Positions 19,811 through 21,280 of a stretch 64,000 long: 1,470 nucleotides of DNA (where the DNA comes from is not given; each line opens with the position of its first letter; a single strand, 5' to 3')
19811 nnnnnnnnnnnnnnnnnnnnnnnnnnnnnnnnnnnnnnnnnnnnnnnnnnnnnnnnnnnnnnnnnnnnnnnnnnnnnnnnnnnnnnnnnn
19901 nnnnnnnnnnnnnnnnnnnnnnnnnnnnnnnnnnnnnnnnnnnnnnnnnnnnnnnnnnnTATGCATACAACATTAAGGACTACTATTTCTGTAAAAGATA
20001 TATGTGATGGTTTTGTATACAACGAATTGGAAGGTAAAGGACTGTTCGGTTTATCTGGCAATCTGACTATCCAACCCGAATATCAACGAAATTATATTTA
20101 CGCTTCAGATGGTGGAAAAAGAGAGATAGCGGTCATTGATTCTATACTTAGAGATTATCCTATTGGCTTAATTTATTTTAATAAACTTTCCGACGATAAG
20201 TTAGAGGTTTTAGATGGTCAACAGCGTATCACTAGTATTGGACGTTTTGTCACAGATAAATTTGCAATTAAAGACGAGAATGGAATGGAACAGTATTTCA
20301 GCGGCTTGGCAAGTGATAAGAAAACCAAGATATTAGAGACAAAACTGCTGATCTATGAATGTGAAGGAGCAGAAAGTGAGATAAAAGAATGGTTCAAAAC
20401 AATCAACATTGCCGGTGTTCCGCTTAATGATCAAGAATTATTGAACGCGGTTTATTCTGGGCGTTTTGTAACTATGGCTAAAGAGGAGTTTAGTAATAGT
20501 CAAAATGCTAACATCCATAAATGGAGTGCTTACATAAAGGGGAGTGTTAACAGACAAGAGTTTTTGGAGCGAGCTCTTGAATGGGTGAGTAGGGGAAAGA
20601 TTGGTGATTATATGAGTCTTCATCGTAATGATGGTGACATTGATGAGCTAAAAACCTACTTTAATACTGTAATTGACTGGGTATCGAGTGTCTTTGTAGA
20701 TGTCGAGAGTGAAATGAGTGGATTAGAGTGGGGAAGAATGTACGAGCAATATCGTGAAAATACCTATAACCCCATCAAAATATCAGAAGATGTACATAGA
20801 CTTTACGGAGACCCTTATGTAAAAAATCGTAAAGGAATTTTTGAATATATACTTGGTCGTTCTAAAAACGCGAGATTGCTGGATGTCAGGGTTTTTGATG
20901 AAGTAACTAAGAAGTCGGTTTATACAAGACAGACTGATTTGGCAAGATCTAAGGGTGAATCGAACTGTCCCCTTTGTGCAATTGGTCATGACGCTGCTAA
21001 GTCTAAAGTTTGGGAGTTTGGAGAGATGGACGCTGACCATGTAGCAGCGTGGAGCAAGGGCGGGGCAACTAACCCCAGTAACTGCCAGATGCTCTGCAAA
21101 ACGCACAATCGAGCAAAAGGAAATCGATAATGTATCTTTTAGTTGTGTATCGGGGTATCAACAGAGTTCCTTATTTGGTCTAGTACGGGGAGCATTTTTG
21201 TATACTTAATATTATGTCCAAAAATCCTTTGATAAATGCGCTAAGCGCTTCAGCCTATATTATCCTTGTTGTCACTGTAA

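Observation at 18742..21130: Methyltransferase plus DUF262-HNH as a candidate new Type II-like R-M pair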

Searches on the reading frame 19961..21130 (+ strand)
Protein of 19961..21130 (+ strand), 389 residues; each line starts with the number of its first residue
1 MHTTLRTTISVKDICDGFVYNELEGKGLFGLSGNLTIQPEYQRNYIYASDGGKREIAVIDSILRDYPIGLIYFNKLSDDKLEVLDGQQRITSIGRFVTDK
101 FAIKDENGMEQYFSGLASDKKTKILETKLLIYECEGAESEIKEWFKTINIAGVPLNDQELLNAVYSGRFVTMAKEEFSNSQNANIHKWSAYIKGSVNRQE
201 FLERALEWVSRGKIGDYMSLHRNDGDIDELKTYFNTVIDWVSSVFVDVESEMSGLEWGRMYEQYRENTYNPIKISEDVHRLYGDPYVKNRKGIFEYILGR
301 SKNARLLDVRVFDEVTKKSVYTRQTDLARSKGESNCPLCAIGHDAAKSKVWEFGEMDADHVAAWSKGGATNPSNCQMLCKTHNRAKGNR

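Call 3: search_protein_families(library=pfam, proteins=[window:19961-21130:+], max_evalue=0.01)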
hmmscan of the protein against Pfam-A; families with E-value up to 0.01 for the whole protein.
window:19961-21130:+ (389 aa): 3 families
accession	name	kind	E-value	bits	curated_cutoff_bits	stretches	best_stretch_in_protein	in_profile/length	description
PF03235.19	GmrSD_N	-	4.2e-21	76.4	33.2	1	36-165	12-198/199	GmrSD restriction endonuclease, N-terminal domain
PF01844.29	HNH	-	8.6e-07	29.5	21.4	1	355-389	13-47/47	HNH endonuclease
PF14279.12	HNH_5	-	0.0015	18.8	27.5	1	356-389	13-46/56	HNH endonuclease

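Call 4: search_protein_families(library=padloc, proteins=[window:19961-21130:+], max_evalue=0.01)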
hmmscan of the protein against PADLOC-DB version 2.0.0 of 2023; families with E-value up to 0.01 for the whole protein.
window:19961-21130:+ (389 aa): 12 families
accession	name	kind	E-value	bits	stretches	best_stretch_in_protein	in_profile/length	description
PDLC03418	REase_II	-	1.1e-81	272.8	1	8-388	7-371/372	Type II restriction enzyme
PDLC03877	NsnA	-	7.9e-27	92.5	1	33-237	63-265/385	-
PDLC04027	PD-T4-2_A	-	1.7e-15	55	1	32-242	49-283/363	-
PDLC04151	HEC-05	-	3.3e-06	24.1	1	37-79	41-80/600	-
PDLC04152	HEC-05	-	0.00013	18.7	1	38-87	22-72/566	-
PDLC04154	HEC-06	-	0.00016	18.4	1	38-94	26-86/569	-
PDLC04150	HEC-05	-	0.00019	18.4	0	38-79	24-62/583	-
PDLC04155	HEC-06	-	0.0003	17.4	1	39-197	24-176/562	-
PDLC04157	HEC-06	-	0.00074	16.2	1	39-98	26-90/558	-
PDLC04153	HEC-05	-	0.00099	15.4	0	32-76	18-58/621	-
PDLC02687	Orf5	-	0.0032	14.3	0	39-97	21-83/543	Orf5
PDLC02695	Orf5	-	0.0083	12.5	0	75-201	73-197/601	Orf5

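Call 5: search_protein_families(library=ncbifam, proteins=[window:19961-21130:+], max_evalue=0.01)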
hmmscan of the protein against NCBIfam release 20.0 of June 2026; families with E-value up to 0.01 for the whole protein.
window:19961-21130:+ (389 aa): 0 families

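Call 6: search_solved_structures(query=window:19961-21130:+, max_evalue=1, show_alignments=2)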
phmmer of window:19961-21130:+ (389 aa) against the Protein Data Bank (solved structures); distinct sequences matched with E-value up to 1: 1.
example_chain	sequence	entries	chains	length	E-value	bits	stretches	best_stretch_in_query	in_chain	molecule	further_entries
7v03_A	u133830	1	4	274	0.23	13.8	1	132-228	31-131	triosephosphate isomerase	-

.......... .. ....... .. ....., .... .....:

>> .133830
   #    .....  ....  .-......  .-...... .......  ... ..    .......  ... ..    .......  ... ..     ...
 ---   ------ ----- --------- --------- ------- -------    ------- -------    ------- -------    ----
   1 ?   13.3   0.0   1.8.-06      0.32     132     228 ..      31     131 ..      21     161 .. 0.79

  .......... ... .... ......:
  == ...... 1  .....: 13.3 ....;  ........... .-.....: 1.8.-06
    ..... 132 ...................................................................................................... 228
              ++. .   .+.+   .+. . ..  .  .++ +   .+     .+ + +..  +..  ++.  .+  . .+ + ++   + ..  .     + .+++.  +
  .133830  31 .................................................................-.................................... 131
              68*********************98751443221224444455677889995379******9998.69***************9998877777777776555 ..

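Call 8: find_homologous_proteins(query=window:19961-21130:+, max_evalue=0.00001)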
Query window:19961-21130:+ (389 aa): 8000 proteins with E <= 0.00001 among 8000 candidates; the best 120 are listed.
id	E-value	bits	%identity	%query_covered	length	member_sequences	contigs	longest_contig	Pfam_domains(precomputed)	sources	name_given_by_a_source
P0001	3.7e-264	894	100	100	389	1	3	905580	PF01844.30,PF03235.20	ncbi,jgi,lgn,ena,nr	ncbi:MAG TPA: DUF262 domain-containing protein [Candidatus Woesebacteria bacterium]|nr:DUF262 domain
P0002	4.3e-218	742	82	100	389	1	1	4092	PF01844.30,PF03235.20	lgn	-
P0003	1.5e-215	734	80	100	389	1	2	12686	PF01844.30,PF03235.20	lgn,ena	-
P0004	1.6e-215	734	80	100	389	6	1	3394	PF01844.30,PF03235.20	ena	-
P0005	2.1e-215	733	80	100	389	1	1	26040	PF01844.30,PF03235.20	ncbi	-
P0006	4.3e-215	732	80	100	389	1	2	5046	PF01844.30,PF03235.20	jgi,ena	-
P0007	4.9e-215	732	80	100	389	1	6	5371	PF01844.30,PF03235.20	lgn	-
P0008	5.7e-215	732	80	100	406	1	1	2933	PF01844.30,PF03235.20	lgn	-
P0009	1.4e-214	731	80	100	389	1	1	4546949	PF01844.30,PF03235.20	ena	-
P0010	4.4e-214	729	79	100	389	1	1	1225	PF01844.30,PF03235.20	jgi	-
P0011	4.9e-214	729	80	100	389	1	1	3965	PF01844.30,PF03235.20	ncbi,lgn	-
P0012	9.1e-214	728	80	100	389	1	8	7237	PF01844.30,PF03235.20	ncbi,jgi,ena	-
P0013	1.0e-213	728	80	100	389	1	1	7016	PF01844.30,PF03235.20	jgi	jgi:hypothetical protein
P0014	1.2e-213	727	80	100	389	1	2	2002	PF01844.30,PF03235.20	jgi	jgi:5-methylcytosine-specific restriction endonuclease McrA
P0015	1.2e-213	727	79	100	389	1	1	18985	PF01844.30,PF03235.20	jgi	jgi:hypothetical protein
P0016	1.3e-213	727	79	100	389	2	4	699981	PF01844.30,PF03235.20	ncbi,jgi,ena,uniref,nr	ncbi:HNH endonuclease [candidate division Kazan bacterium RIFCSPHIGHO2_01_FULL_44_14]|uniref:HNH end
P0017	1.8e-213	727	79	100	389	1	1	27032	PF01844.30,PF03235.20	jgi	jgi:5-methylcytosine-specific restriction endonuclease McrA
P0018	2.1e-213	727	80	100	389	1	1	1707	PF01844.30,PF03235.20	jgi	-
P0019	2.4e-213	726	79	100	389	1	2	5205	PF01844.30,PF03235.20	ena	-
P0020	2.9e-213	726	80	100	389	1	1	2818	PF01844.30,PF03235.20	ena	-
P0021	3.4e-213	726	79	100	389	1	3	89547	PF01844.30,PF03235.20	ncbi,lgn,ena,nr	ncbi:MAG: DUF262 domain-containing protein [Actinobacteria bacterium]|nr:DUF262 domain-containing pr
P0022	3.5e-213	726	80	100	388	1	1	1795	PF01844.30,PF03235.20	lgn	-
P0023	3.6e-213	726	80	100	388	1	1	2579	PF01844.30,PF03235.20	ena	-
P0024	3.9e-213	726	79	100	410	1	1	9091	PF01844.30,PF03235.20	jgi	-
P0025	4.0e-213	726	79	100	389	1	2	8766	PF01844.30,PF03235.20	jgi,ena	-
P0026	4.0e-213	726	79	100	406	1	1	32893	PF01844.30,PF03235.20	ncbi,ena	-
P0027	4.2e-213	726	79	100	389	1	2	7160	PF01844.30,PF03235.20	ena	-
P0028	4.2e-213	726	80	100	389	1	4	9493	PF01844.30,PF03235.20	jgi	jgi:5-methylcytosine-specific restriction endonuclease McrA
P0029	4.3e-213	726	80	100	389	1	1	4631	PF01844.30,PF03235.20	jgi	-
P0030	4.4e-213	726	79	100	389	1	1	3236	PF01844.30,PF03235.20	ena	-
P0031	5.1e-213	725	79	100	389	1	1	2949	PF01844.30,PF03235.20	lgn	-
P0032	5.2e-213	725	80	100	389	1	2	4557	PF01844.30,PF03235.20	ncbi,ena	-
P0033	6.1e-213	725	80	100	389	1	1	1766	PF01844.30,PF03235.20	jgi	-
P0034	6.9e-213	725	79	100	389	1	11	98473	PF01844.30,PF03235.20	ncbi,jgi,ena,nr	ncbi:HNH endonuclease [bacterium CG_4_8_14_3_um_filter_33_28]|nr:MAG: HNH endonuclease [bacterium CG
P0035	7.0e-213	725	79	100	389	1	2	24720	PF01844.30,PF03235.20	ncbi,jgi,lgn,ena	ncbi:MAG: DUF262 domain-containing protein [Candidatus Shapirobacteria bacterium]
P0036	7.6e-213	725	79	100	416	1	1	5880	PF01844.30,PF03235.20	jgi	-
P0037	8.0e-213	725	78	100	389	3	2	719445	PF01844.30,PF03235.20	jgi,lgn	-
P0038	8.0e-213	725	80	100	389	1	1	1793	PF01844.30,PF03235.20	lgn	-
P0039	8.5e-213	725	80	100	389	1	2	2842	PF01844.30,PF03235.20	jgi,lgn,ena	jgi:5-methylcytosine-specific restriction endonuclease McrA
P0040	9.9e-213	724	80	100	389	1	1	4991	PF01844.30,PF03235.20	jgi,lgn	-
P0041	1.0e-212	724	79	100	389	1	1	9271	PF01844.30,PF03235.20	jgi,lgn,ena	-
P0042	1.1e-212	724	79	100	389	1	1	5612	PF01844.30,PF03235.20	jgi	-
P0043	1.1e-212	724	81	100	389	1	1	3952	PF01844.30,PF03235.20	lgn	-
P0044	1.2e-212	724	79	100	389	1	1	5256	PF01844.30,PF03235.20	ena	-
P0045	1.2e-212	724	79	100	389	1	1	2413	PF01844.30,PF03235.20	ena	-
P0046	1.5e-212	724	79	100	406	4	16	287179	PF01844.30,PF03235.20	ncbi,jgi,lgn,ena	jgi:5-methylcytosine-specific restriction endonuclease McrA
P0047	1.6e-212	724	79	100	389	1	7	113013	PF01844.30,PF03235.20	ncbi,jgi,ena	ncbi:MAG TPA: DUF262 domain-containing protein [Candidatus Paceibacterota bacterium]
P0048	1.6e-212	724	79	100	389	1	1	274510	PF01844.30,PF03235.20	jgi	jgi:hypothetical protein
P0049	1.7e-212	724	79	100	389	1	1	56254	PF01844.30,PF03235.20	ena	-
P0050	1.7e-212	724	79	100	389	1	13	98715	PF01844.30,PF03235.20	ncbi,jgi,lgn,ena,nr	ncbi:HNH endonuclease [bacterium CG_4_10_14_0_2_um_filter_33_32]|nr:MAG: HNH endonuclease [bacterium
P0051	1.7e-212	724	79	100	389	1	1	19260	PF01844.30,PF03235.20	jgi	-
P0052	1.7e-212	724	79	100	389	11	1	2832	PF01844.30,PF03235.20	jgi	jgi:hypothetical protein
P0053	2.0e-212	723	80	100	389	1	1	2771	PF03235.20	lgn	-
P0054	2.1e-212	723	79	100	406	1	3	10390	PF01844.30,PF03235.20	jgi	-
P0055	2.1e-212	723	79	100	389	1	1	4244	PF01844.30,PF03235.20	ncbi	ncbi:MAG: DUF262 domain-containing protein [Candidatus Curtissbacteria bacterium]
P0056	2.4e-212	723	79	100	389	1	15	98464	PF01844.30,PF03235.20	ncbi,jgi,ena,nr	ncbi:HNH endonuclease [bacterium CG06_land_8_20_14_3_00_33_50]|nr:MAG: HNH endonuclease [bacterium C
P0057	2.7e-212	723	79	100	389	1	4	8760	PF01844.30,PF03235.20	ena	-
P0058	2.7e-212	723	79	100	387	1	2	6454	PF01844.30,PF03235.20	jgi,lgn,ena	jgi:5-methylcytosine-specific restriction endonuclease McrA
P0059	3.0e-212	723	79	100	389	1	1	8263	PF01844.30,PF03235.20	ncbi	-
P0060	3.0e-212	723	79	100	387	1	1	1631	PF01844.30,PF03235.20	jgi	-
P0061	3.2e-212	723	80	100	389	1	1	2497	PF01844.30,PF03235.20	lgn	-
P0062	3.3e-212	723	79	100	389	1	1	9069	PF01844.30,PF03235.20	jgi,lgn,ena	-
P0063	3.3e-212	723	80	100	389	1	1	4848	PF01844.30,PF03235.20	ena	-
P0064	3.4e-212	723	79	100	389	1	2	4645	PF01844.30,PF03235.20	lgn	-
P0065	4.1e-212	722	78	100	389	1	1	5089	PF01844.30,PF03235.20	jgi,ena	-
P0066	4.2e-212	722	79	100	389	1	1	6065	PF01844.30,PF03235.20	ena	-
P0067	4.7e-212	722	78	100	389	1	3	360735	PF01844.30,PF03235.20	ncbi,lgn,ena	-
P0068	4.8e-212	722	79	100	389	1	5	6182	PF01844.30,PF03235.20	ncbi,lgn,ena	-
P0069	5.0e-212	722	79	100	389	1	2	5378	PF01844.30,PF03235.20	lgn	-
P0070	5.0e-212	722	78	100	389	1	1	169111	PF03235.20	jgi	jgi:hypothetical protein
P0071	5.2e-212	722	79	100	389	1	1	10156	PF01844.30,PF03235.20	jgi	-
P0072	5.3e-212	722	79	100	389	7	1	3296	PF01844.30,PF03235.20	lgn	-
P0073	5.9e-212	722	79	100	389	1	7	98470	PF01844.30,PF03235.20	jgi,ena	-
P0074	6.0e-212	722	79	100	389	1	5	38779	PF01844.30,PF03235.20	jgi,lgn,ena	-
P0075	6.0e-212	722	80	97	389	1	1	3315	PF01844.30,PF03235.20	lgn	-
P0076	6.2e-212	722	79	100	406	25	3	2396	PF01844.30,PF03235.20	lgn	-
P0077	6.2e-212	722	79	100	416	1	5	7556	PF01844.30,PF03235.20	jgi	-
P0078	6.3e-212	722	80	97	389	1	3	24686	PF01844.30,PF03235.20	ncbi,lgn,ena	-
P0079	7.0e-212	722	79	100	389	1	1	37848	PF01844.30,PF03235.20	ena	-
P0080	7.3e-212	722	80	100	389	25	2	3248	PF01844.30,PF03235.20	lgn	-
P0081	7.5e-212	722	80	100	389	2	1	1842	PF01844.30,PF03235.20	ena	-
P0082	8.2e-212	721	80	100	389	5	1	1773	PF01844.30,PF03235.20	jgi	-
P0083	8.8e-212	721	78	100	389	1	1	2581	PF01844.30,PF03235.20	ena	-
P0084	8.8e-212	721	79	100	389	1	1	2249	PF01844.30,PF03235.20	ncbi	-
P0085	8.8e-212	721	80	100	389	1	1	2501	PF01844.30,PF03235.20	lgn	-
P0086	8.9e-212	721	80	100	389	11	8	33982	PF01844.30,PF03235.20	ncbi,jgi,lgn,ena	ncbi:MAG: DUF262 domain-containing protein [Victivallaceae bacterium]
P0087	9.0e-212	721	79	100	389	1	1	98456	PF01844.30,PF03235.20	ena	-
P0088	9.6e-212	721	79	100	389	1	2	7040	PF01844.30,PF03235.20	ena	-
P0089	1.0e-211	721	79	100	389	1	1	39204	PF01844.30,PF03235.20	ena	-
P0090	1.1e-211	721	78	100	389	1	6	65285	PF01844.30,PF03235.20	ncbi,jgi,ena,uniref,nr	ncbi:MAG: HNH endonuclease [Candidatus Staskawiczbacteria bacterium RIFCSPLOWO2_01_FULL_38_12b]|unir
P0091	1.1e-211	721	80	100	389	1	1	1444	PF01844.30,PF03235.20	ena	-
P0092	1.1e-211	721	80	100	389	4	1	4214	PF01844.30,PF03235.20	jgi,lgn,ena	-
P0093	1.1e-211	721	79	100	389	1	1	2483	PF01844.30,PF03235.20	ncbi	-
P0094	1.2e-211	721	80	100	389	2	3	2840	PF01844.30,PF03235.20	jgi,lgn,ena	jgi:5-methylcytosine-specific restriction endonuclease McrA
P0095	1.2e-211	721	79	100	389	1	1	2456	PF01844.30,PF03235.20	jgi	-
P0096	1.3e-211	721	79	100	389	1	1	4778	PF01844.30,PF03235.20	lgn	-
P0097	1.4e-211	721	78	100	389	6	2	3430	PF01844.30,PF03235.20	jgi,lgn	jgi:uncharacterized protein with ParB-like and HNH nuclease domain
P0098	1.5e-211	721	79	100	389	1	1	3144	PF01844.30,PF03235.20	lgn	-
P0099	1.5e-211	720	79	100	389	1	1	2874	PF01844.30,PF03235.20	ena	-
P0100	1.6e-211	720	79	100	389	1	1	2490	PF01844.30,PF03235.20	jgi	-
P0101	1.7e-211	720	79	100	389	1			PF01844.30,PF03235.20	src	-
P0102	1.8e-211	720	79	100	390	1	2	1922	PF01844.30,PF03235.20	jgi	-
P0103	1.8e-211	720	80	100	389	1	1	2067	PF01844.30,PF03235.20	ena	-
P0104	1.9e-211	720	79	100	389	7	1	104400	PF01844.30,PF03235.20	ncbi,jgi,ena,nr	ncbi:DUF262 domain-containing protein [Patescibacteria group bacterium]|nr:DUF262 domain-containing 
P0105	1.9e-211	720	78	100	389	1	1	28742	PF01844.30,PF03235.20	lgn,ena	-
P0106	1.9e-211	720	79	100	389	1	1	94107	PF01844.30,PF03235.20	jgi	-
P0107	2.0e-211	720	79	100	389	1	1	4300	PF01844.30,PF03235.20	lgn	-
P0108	2.0e-211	720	78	100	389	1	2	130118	PF01844.30,PF03235.20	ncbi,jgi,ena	-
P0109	2.4e-211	720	79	100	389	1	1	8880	PF01844.30,PF03235.20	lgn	-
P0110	2.4e-211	720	78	100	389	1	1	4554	PF01844.30,PF03235.20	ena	-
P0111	2.5e-211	720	79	100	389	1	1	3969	PF01844.30,PF03235.20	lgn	-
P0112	2.6e-211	720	78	100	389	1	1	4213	PF01844.30,PF03235.20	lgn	-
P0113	2.9e-211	720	80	100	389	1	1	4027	PF01844.30,PF03235.20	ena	-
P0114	2.9e-211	720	79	100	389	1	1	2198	PF01844.30,PF03235.20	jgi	jgi:5-methylcytosine-specific restriction endonuclease McrA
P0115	3.2e-211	719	78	100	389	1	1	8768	PF01844.30,PF03235.20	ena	-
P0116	3.4e-211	719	79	100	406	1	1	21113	PF01844.30,PF03235.20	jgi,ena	-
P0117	3.5e-211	719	79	100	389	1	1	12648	PF01844.30,PF03235.20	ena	-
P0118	3.5e-211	719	79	100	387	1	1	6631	PF01844.30,PF03235.20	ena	-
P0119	3.6e-211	719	79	100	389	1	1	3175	PF01844.30,PF03235.20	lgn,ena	-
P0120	3.6e-211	719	80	100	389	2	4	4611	PF01844.30,PF03235.20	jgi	-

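Call 13: search_dna_similar(query=window:19961-21130:+, collection=plasmids, mode=protein, max_rows=30)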
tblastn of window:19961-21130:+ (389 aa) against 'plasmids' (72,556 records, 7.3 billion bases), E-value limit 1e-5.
Records with a match: 70; places in all: 73; records where one place covers at least 80% of the query: 44.
Best place of each record, by identity: 60-80% 17; <60% 53.
By first word of the organism name: Enterococcus 12; Klebsiella 4; Apilactobacillus 3; Variovorax 3; Campylobacter 3; Pseudarthrobacter 2; Pediococcus 2; Rhodococcus 2; Gordonia 2; Dietzia 2; and 31 more.
By predicted mobility (MOB-suite, as given by PLSDB): non-mobilizable 39; conjugative 20; mobilizable 11.
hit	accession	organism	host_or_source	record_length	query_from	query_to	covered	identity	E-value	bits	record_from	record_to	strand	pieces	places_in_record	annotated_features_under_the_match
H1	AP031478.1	Moraxella osloensis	Homo sapiens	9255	1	389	100%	67.8%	3e-176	551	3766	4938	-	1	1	hypothetical protein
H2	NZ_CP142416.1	Enterococcus faecium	Bovine,milk sample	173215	1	389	100%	63.8%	1e-164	518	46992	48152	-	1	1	DUF262 domain-containing protein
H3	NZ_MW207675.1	Enterococcus faecium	-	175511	1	389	100%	63.8%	1e-164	518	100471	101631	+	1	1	DUF262 domain-containing protein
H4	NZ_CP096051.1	Enterococcus faecium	piglet,cell culture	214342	1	389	100%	63.8%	1e-164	518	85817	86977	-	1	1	DUF262 domain-containing protein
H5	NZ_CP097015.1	Enterococcus faecium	whole organism,pet food (BARF)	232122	1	389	100%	63.8%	1e-164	518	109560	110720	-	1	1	DUF262 domain-containing protein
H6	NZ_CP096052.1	Enterococcus faecium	nursery pig,cell culture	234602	1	389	100%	63.8%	1e-164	518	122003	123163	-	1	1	DUF262 domain-containing protein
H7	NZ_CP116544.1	Enterococcus faecium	Bos taurus,whole organism,fecal sample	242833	1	389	100%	63.8%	1e-164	518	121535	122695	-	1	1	DUF262 domain-containing protein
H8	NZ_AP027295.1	Enterococcus faecium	Bacteria,excrement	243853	1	389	100%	63.8%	1e-164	518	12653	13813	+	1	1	DUF262 domain-containing protein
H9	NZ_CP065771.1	Enterococcus faecium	Homo sapiens,Digestive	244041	1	389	100%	63.8%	1e-164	518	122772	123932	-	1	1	DUF262 domain-containing protein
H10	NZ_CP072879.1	Enterococcus faecium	stream/river surface water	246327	1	389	100%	63.8%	1e-164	518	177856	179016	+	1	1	DUF262 domain-containing protein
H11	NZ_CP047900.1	Pseudarthrobacter psychrotolerans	Single cell,Antarctic soil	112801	3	389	99%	61.4%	4e-150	476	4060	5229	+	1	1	DUF262 domain-containing protein | adenine-specific methyltransferase EcoRI family protein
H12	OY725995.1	Phocaeicola massiliensis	-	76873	1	389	100%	59.9%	3e-154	488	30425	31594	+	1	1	record has no annotation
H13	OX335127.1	Apilactobacillus kunkeei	Apis mellifera,European honeybee,honey ...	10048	10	388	97%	60.8%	2e-144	460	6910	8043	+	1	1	hypothetical protein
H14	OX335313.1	Apilactobacillus kunkeei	Apis mellifera,European honeybee,honey ...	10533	10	388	97%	60.8%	2e-144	460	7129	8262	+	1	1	hypothetical protein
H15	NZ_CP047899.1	Pseudarthrobacter psychrotolerans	Single cell,Antarctic soil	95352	10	389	98%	60.2%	2e-144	460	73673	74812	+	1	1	DUF262 domain-containing protein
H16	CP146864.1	Pediococcus pentosaceus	-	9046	10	388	97%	60.3%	1e-145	463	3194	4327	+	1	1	DUF262 domain-containing protein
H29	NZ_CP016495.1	Lactiplantibacillus pentosus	bacteria,olive fermentation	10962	9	389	98%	39.8%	3e-79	272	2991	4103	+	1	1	DUF262 domain-containing protein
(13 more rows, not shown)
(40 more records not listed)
